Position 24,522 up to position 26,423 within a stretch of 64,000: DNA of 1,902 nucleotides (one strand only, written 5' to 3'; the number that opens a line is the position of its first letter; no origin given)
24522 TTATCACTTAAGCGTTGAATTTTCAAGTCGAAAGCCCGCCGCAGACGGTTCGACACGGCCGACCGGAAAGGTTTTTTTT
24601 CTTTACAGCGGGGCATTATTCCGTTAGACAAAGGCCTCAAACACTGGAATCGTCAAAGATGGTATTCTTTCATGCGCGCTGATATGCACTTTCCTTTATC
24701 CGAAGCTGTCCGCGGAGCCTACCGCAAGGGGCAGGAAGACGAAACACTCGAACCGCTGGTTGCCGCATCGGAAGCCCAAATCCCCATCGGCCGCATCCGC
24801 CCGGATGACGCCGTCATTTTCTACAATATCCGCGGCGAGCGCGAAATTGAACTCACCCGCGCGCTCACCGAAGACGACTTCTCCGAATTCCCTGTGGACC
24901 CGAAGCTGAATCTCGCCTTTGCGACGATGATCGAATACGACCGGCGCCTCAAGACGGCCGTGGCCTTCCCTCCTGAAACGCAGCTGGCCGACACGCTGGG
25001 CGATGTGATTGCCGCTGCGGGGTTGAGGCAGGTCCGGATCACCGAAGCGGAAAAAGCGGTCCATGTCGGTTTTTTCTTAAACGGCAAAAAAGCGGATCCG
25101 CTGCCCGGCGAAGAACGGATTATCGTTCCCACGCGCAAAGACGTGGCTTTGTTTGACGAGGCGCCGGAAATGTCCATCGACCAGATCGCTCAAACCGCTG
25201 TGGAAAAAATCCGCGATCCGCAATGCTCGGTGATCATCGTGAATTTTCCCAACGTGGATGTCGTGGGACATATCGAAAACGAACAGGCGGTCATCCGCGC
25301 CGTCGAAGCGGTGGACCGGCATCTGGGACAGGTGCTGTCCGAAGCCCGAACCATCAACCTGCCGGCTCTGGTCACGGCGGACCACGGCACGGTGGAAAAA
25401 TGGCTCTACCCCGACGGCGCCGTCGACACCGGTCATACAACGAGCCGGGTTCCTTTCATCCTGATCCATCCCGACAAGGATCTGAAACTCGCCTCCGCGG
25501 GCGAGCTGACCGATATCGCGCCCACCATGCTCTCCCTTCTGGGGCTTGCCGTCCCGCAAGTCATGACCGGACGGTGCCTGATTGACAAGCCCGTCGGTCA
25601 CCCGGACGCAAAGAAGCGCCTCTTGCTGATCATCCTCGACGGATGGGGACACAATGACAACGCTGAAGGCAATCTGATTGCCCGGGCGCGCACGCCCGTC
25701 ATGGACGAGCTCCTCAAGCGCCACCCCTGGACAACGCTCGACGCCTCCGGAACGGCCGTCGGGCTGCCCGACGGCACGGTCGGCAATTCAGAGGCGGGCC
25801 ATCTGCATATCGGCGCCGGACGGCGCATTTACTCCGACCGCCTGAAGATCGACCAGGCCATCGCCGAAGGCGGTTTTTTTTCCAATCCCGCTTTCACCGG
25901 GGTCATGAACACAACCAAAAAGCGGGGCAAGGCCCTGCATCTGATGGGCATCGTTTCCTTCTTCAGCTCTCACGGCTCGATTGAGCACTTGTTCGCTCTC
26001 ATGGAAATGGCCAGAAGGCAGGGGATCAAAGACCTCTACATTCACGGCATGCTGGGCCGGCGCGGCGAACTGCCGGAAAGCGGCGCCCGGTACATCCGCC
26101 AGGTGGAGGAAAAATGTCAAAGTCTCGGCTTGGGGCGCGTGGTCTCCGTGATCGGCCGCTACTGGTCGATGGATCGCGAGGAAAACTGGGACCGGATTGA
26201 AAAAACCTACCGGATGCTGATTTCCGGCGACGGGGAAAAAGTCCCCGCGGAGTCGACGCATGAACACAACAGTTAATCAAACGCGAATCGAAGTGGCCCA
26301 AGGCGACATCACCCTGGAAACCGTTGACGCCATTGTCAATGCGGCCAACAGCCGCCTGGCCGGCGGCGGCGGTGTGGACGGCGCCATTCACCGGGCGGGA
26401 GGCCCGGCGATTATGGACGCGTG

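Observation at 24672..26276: Circularly permuted cofactor-independent phosphoglycerate mutase in a single ORF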

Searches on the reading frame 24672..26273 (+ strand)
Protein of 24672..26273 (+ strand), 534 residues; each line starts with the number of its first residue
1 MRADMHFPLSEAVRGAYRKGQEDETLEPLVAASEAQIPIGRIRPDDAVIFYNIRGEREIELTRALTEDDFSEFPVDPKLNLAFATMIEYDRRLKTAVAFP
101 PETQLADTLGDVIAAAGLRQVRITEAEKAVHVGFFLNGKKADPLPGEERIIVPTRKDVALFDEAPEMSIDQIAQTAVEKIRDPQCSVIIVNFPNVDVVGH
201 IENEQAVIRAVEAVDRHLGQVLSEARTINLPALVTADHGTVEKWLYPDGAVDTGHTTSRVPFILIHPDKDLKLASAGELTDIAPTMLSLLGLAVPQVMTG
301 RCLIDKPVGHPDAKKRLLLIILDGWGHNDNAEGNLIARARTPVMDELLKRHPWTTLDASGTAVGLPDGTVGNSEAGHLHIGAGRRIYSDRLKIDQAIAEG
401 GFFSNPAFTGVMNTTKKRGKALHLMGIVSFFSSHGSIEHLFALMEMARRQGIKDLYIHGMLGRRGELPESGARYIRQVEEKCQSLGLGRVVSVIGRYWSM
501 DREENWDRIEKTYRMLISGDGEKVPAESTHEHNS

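Call 3: search_protein_families(library=pfam, proteins=[window:24672-26273:+], max_evalue=0.01)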
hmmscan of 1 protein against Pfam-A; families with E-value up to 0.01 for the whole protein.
window:24672-26273:+ (534 aa): 4 families
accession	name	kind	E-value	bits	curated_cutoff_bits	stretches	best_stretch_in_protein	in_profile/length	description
PF01676.23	Metalloenzyme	-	5.2e-58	196.9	24.3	2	99-292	62-250/252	Metalloenzyme superfamily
PF06415.18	iPGM_N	-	2.3e-55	187.9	27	2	393-523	1-131/217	BPG-independent PGAM N-terminus (iPGM_N)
PF01663.27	Phosphodiest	-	1.2e-05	25.5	23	1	176-242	152-223/342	Type I phosphodiesterase / nucleotide pyrophosphatase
PF00884.28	Sulfatase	-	0.00011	22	25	1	205-291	204-300/301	Sulfatase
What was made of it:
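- Checked: Pfam finds Metalloenzyme (best stretch aa 99-292) and iPGM_N (best stretch aa 393-523 matching profile positions 1-131), each in 2 stretches (call 3).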

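Call 4: search_protein_families(library=ncbifam, proteins=[window:24672-26273:+], max_evalue=0.01)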
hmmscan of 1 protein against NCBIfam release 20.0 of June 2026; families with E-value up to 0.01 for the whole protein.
window:24672-26273:+ (534 aa): 11 families
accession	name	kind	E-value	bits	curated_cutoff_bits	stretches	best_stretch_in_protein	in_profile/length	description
TIGR01307.1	pgm_bpd_ind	equivalog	2.4e-149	498.1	330.65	2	11-304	215-504/504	2,3-bisphosphoglycerate-independent phosphoglycerate mutase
NF003897.0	PRK05434.1-5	equivalog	3.2e-131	438.3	862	2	11-304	221-511/514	2,3-bisphosphoglycerate-independent phosphoglycerate mutase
TIGR00306.2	apgM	subfamily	3.1e-08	33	320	1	170-269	277-371/403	2,3-bisphosphoglycerate-independent phosphoglycerate mutase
NF003104.0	PRK04024.1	equivalog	4.9e-08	32.1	489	1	164-266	275-367/412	2,3-bisphosphoglycerate-independent phosphoglycerate mutase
NF009049.0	PRK12383.1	equivalog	7.7e-08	31.7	254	1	170-297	272-393/408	phosphopentomutase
NF003766.0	PRK05362.1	equivalog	5.6e-07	28.6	256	1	171-296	265-386/396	phosphopentomutase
TIGR01696.1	deoB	equivalog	0.00047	19.1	341.2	1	170-286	255-367/381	phosphopentomutase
NF003242.0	PRK04200.1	equivalog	0.0019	17.2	426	1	173-268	274-361/395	cofactor-independent phosphoglycerate mutase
NF038358.1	phophono_PhpG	equivalog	0.0024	16.7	545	1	173-241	297-365/417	CMP-5'-phosphonoformate--3-phosphoglycerate phosphonoformyl transferase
NF010322.0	PRK13759.1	equivalog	0.0053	15.3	481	1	233-305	300-378/486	arylsulfatase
NF003160.0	PRK04135.1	equivalog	0.0094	14.6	468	0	313-378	14-75/403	2,3-bisphosphoglycerate-independent phosphoglycerate mutase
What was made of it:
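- On iPGM / GpmI (TIGR01307, Pfam Metalloenzyme + iPGM_N): PF01676 scores 196.9 and PF06415 scores 187.9 bits, each in 2 stretches (calls 3, 4).
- On iPGM / GpmI (NCBIfam NF003897 equivalog used by PGAP): 438.3 bits against a cutoff of 862 (call 4).
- Closest known: Archaeal-type iPGM. Same: There are weak matches to the aa 164-297 region only (E 1e-8 to 1e-3, call 4).
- Checked: TIGR01307 scores 498 bits, also in 2 stretches (call 4).
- TIGR01307 scores 498 bits against a cutoff of 330.65 (call 4). The protein fails the stricter NCBIfam equivalog NF003897 (438 bits against a cutoff of 862, call 4). The protein passes the TIGR01307 equivalog cutoff (call 4).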

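Call 5: search_solved_structures(query=window:24672-26273:+, max_evalue=0.001, show_alignments=2)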
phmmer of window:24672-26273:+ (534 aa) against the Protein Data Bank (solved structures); distinct sequences matched with E-value up to 0.001: 11.
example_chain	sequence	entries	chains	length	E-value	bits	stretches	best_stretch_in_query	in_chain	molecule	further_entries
1ejj_A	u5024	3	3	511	1.7e-121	409.8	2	11-305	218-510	PHOSPHOGLYCERATE MUTASE | 2,3-BISPHOSPHOGLYCERATE-INDEPENDENT PHOSPHOGLYCERATE MUTASE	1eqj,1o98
1o99_A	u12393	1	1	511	4.3e-121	408.4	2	11-305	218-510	2,3-BISPHOSPHOGLYCERATE-INDEPENDENT PHOSPHOGLYCERATE MUTASE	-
2ify_A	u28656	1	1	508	3.9e-118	398.7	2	10-304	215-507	2,3-bisphosphoglycerate-independent phosphoglycerate mutase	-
5vpu_A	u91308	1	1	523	7e-100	338.5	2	38-304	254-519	2,3-bisphosphoglycerate-independent phosphoglycerate mutase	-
7tl8_A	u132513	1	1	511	2.4e-99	336.7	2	313-520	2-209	2,3-bisphosphoglycerate-independent phosphoglycerate mutase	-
4my4_A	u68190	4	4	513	3e-99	336.4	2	313-520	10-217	2,3-bisphosphoglycerate-independent phosphoglycerate mutase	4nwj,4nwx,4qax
5kgl_A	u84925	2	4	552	6.9e-93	315.4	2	314-523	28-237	2,3-bisphosphoglycerate-independent phosphoglycerate mutase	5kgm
5kgn_A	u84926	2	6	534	7.3e-93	315.3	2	315-523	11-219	2,3-bisphosphoglycerate-independent phosphoglycerate mutase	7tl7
7knf_A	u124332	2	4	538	7.5e-93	315.3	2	315-523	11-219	2,3-bisphosphoglycerate-independent phosphoglycerate mutase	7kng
3nvl_A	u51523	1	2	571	8.5e-57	196.3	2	22-244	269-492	2,3-bisphosphoglycerate-independent phosphoglycerate mutase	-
3igy_B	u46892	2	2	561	2.8e-55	191.3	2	23-296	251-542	Cofactor-independent phosphoglycerate mutase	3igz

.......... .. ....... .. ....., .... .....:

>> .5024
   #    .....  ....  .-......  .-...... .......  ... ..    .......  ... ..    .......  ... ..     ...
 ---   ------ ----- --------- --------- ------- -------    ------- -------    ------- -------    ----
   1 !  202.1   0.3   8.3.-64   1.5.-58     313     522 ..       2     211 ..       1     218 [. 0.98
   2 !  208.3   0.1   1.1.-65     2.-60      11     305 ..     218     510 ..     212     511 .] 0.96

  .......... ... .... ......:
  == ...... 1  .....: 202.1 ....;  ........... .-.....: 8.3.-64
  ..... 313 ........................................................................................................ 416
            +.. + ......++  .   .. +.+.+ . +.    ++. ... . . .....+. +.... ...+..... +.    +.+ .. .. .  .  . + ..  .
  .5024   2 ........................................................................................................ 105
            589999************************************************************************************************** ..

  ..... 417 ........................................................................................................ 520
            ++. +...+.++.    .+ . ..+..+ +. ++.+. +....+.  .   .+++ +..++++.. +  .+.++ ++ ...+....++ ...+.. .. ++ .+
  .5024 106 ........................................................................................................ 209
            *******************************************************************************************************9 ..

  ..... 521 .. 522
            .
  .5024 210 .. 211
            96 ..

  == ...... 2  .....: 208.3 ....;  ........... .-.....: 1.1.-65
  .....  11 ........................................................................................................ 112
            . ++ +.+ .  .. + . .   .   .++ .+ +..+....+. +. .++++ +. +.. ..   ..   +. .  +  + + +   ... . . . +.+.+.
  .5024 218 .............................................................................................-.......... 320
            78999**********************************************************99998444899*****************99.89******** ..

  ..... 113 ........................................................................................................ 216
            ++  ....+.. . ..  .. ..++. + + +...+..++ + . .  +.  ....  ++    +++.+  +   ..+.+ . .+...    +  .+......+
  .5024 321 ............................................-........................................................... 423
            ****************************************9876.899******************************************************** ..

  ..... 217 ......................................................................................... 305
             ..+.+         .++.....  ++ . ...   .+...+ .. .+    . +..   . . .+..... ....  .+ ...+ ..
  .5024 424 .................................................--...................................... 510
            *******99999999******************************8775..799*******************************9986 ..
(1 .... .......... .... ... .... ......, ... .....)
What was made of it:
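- Closest known: Canonical bacterial cofactor-independent phosphoglycerate mutase. Different: All 11 distinct iPGM sequences in the PDB are canonical in order (call 5).
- Checked: For 1EJJ, query 11-305 matches residues 218-510 (208 bits) and query 313-522 matches residues 2-211 (202 bits) (call 5).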
